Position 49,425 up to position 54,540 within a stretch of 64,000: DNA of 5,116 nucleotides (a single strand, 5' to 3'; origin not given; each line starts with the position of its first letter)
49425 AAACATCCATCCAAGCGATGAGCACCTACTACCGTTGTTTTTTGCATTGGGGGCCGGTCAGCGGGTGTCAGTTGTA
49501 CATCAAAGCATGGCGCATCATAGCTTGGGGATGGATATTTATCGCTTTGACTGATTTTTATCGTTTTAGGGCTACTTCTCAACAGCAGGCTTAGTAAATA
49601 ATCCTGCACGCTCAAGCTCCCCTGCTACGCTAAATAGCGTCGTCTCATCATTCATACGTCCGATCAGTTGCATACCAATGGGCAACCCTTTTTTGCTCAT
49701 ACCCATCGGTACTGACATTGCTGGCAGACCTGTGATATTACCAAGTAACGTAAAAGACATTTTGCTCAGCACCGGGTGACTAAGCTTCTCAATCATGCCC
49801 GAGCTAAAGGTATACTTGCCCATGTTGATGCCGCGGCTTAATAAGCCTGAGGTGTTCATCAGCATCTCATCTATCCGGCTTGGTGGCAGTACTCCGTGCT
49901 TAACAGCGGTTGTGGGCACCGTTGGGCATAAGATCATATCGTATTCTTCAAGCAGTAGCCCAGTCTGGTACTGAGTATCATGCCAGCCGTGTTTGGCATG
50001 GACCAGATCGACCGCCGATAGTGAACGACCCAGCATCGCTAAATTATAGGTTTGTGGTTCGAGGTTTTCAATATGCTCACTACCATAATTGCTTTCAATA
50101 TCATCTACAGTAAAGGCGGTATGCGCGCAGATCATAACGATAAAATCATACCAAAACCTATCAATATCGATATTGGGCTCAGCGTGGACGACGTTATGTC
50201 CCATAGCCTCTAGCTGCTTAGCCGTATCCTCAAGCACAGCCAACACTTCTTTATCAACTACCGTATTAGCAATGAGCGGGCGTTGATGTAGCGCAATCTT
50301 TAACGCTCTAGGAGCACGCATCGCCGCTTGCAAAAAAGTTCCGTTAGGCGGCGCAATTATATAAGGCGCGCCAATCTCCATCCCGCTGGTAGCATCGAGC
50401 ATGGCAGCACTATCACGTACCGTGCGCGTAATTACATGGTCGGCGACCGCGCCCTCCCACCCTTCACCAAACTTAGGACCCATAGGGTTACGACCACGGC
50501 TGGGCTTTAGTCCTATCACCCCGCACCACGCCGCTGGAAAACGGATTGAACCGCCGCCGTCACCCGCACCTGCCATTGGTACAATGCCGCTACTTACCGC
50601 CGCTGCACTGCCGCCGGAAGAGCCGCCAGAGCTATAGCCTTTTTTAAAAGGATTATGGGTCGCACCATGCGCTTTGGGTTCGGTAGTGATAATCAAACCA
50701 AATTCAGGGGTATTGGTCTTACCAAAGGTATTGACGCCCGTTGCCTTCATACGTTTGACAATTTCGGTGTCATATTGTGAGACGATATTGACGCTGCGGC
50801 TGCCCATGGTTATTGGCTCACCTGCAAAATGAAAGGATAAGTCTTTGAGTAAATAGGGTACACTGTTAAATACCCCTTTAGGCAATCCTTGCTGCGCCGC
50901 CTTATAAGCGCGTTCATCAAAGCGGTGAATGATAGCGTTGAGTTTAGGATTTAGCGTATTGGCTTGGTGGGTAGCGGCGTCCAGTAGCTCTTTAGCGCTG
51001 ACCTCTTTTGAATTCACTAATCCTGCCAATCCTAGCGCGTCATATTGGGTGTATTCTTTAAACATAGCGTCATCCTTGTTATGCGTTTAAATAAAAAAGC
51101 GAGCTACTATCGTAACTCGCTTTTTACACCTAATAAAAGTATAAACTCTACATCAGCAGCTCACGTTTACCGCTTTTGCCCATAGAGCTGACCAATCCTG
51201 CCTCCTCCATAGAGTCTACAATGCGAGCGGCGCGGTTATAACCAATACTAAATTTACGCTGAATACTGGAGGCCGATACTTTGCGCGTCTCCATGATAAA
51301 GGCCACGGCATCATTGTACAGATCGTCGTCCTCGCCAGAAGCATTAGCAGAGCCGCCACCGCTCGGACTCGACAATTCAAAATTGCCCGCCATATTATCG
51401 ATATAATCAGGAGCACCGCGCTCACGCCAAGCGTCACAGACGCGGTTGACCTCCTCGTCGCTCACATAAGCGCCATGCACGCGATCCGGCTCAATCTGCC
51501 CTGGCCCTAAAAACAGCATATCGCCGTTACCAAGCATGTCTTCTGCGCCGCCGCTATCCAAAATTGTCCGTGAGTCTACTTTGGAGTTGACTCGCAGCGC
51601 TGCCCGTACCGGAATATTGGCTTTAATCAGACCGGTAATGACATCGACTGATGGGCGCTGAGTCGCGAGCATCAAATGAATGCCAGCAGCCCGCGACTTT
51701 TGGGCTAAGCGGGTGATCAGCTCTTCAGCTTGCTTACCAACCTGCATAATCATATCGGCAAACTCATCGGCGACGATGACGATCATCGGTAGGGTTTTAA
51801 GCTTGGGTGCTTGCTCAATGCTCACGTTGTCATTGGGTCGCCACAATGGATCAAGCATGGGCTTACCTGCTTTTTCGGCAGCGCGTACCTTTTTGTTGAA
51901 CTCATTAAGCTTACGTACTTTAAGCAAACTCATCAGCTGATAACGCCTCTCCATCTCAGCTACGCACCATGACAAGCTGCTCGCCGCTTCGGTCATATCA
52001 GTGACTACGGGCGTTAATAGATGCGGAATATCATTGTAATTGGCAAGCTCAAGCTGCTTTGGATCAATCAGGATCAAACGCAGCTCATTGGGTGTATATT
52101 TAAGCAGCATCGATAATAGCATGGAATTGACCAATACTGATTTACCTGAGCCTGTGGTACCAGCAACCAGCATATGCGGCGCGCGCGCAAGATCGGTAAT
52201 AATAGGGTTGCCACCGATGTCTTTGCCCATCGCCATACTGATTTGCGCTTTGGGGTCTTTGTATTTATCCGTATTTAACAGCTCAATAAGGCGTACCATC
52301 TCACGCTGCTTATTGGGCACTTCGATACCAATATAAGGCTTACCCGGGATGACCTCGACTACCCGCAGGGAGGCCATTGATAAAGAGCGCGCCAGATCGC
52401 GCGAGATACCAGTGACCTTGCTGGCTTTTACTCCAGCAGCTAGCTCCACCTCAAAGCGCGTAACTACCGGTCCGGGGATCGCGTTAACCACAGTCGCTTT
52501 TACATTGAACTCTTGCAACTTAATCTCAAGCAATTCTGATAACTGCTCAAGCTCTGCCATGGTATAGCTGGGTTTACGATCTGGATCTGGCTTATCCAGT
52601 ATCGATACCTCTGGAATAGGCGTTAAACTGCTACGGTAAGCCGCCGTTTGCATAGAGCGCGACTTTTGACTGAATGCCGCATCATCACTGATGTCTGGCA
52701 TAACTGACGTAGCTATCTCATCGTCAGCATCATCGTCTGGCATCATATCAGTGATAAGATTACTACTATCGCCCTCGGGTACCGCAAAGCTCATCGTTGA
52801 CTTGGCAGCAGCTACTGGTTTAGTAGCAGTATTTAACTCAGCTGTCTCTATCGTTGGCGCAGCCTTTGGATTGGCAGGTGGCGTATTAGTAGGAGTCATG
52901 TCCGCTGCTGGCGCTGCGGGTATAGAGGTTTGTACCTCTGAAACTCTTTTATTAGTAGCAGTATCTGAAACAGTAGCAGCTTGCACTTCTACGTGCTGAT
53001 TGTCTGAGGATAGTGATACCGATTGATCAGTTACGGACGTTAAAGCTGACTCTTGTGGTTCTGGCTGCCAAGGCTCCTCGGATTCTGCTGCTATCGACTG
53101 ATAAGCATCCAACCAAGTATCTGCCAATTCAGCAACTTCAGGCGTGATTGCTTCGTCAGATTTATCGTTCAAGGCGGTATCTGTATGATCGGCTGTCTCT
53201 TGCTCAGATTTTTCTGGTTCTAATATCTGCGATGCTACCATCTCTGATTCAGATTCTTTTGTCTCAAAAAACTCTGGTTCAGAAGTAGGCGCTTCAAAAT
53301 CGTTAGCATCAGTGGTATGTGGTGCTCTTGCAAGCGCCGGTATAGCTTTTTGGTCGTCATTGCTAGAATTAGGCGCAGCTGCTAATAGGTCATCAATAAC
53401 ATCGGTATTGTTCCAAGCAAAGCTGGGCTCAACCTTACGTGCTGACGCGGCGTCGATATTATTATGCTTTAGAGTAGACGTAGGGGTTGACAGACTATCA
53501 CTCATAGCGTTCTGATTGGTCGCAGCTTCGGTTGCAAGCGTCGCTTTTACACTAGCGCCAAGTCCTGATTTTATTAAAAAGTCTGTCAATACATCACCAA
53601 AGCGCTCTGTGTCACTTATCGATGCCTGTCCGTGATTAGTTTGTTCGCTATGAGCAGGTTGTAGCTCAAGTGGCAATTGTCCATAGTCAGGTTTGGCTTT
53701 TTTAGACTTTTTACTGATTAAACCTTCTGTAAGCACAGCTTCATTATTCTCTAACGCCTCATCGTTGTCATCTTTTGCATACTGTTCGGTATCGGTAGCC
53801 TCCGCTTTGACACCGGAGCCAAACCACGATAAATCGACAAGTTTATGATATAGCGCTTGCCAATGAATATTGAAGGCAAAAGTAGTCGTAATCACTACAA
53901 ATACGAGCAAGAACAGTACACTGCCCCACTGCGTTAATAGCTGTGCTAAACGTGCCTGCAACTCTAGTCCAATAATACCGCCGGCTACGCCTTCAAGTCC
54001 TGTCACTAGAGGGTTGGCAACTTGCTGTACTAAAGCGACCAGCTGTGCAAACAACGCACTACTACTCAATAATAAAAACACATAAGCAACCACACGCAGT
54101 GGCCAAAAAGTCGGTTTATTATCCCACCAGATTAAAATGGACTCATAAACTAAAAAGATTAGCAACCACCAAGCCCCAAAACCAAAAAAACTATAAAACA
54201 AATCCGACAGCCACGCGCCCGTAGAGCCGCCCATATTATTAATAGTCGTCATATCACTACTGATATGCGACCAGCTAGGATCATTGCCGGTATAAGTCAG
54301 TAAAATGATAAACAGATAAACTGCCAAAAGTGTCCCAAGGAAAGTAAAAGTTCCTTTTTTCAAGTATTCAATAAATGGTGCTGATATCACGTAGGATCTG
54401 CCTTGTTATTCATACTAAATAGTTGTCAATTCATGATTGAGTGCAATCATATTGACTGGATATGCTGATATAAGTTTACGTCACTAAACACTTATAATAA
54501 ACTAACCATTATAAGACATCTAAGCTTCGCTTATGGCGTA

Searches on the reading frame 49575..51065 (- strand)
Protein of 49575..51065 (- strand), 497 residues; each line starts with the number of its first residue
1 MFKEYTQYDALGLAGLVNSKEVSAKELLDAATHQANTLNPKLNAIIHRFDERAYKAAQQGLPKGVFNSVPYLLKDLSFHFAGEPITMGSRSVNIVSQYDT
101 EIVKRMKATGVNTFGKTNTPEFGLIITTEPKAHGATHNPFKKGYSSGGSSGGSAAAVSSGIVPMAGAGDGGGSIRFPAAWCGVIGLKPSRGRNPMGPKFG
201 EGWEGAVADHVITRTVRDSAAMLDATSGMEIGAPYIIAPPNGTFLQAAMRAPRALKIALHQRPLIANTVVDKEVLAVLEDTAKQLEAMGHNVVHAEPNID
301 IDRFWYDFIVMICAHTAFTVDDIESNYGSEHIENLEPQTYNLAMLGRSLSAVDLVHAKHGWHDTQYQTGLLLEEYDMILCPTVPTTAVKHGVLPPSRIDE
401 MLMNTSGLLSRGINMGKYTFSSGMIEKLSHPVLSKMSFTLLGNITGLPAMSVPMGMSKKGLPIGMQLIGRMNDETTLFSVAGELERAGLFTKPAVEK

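Call 78: search_protein_families(library=pfam, proteins=[window:49575-51065:-], max_evalue=0.00001)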
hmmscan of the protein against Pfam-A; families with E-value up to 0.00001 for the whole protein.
window:49575-51065:- (497 aa): 1 family
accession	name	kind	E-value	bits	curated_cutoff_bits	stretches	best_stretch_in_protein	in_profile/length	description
PF01425.27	Amidase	-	7.3e-83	279.5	27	2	26-394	1-388/445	Amidase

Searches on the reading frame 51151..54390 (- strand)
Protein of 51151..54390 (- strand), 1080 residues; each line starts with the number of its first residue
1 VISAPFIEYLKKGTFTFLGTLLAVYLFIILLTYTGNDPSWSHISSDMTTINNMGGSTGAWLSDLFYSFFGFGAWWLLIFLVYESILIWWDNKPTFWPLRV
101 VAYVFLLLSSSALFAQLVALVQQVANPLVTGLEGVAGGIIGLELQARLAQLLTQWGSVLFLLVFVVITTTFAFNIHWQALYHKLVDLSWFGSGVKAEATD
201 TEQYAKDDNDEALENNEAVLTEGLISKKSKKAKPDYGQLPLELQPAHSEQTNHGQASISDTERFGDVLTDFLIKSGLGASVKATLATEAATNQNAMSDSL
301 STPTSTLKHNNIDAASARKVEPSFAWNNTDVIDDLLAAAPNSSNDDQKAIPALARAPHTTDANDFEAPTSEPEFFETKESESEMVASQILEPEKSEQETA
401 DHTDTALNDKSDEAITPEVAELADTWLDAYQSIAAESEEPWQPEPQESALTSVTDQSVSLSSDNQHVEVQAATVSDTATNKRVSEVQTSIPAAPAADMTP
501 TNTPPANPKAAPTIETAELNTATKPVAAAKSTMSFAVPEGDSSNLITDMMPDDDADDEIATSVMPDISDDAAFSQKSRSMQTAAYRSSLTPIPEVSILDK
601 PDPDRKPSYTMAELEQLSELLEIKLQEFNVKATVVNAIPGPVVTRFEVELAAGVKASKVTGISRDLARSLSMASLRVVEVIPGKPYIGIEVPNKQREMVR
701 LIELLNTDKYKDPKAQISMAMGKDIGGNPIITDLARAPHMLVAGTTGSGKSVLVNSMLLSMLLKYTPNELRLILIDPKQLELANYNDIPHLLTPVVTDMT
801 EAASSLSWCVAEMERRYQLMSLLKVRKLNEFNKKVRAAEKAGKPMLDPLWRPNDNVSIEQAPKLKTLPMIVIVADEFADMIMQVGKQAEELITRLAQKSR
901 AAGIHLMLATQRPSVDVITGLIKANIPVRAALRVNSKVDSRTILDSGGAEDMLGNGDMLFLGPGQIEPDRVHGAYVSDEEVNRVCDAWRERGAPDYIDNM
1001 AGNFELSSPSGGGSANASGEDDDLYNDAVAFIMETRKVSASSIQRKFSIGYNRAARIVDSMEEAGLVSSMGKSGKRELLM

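Call 78: search_protein_families(library=pfam, proteins=[window:51151-54390:-], max_evalue=0.00001)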
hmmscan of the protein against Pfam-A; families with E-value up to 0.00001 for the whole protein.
window:51151-54390:- (1080 aa): 4 families
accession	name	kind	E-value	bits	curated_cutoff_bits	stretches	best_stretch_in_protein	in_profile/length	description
PF01580.24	FtsK_SpoIIIE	-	1.8e-69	234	24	1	701-915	2-221/221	FtsK/SpoIIIE family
PF13491.11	FtsK_4TM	-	4.1e-33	114.9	23.1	1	12-184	5-170/171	4TM region of DNA translocase FtsK/SpoIIIE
PF17854.6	FtsK_alpha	-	8.6e-30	103.4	22.9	1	592-693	1-101/101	FtsK alpha domain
PF09397.16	FtsK_gamma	-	6.3e-25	87.1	30.6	1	1020-1080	2-62/63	Ftsk gamma domain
